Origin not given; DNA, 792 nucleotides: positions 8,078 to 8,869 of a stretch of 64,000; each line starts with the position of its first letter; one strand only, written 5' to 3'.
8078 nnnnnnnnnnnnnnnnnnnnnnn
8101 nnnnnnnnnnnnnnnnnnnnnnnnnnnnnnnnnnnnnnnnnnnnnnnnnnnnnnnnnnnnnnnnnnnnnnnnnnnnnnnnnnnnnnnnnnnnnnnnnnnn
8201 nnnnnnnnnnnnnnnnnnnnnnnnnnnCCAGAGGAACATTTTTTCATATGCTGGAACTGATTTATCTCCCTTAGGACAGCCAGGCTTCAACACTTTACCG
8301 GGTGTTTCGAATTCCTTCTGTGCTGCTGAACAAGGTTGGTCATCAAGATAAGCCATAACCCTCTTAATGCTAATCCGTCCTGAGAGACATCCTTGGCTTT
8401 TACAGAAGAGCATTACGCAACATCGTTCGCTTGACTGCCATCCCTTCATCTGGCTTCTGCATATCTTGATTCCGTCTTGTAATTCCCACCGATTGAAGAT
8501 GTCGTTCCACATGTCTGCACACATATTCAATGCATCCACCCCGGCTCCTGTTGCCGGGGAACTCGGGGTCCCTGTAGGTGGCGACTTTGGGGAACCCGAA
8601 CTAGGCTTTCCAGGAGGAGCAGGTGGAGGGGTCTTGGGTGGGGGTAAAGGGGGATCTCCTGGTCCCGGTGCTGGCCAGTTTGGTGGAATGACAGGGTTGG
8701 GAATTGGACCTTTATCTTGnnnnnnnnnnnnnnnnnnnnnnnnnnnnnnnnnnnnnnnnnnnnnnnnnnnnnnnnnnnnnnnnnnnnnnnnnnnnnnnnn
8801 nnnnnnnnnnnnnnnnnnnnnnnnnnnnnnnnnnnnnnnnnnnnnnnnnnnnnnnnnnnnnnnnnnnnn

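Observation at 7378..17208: Three-gene secreted RHS system without T6SS hallmarks: 1032-aa partner + signal-peptide RHS + lipoprotein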

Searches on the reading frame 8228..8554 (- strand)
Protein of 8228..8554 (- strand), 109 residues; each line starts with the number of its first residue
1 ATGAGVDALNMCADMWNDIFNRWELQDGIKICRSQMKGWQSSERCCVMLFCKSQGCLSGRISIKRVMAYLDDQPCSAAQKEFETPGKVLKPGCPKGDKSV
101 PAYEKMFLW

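Call 65: find_homologous_proteins(query=window:8228-8554:-, max_evalue=0.01)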
Query window:8228-8554:-: 1 candidates shared short words with the query, none scored E <= 0.01.

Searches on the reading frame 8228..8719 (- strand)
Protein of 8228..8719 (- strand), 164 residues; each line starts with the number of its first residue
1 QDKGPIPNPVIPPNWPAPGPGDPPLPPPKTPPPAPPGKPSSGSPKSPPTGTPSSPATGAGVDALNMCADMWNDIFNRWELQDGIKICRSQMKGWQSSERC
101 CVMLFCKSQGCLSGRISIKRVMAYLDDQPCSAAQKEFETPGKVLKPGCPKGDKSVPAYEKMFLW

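Call 30: search_protein_families(library=pfam, alignment_id=A2, max_evalue=0.01)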
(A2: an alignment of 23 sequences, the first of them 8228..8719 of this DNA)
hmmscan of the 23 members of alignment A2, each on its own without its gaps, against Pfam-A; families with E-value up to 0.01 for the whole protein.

A. member 1, window:8228-8719:- (164 aa): 0 families

B. families by the number of members that match (of 23 scanned): 5 families
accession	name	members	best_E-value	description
PF09994.14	T6SS_Tle1-like_cat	2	2.9e-26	T6SS, Phospholipase effector Tle1-like, catalytic domain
PF15605.11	Ntox28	1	1.8e-22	Bacterial toxin 28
PF14712.11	Snapin_Pallidin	1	0.0061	Snapin/Pallidin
PF04108.17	ATG17_like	1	0.0079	Autophagy protein ATG17-like domain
PF25587.1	Rv2743c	1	0.0087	Rv2743c family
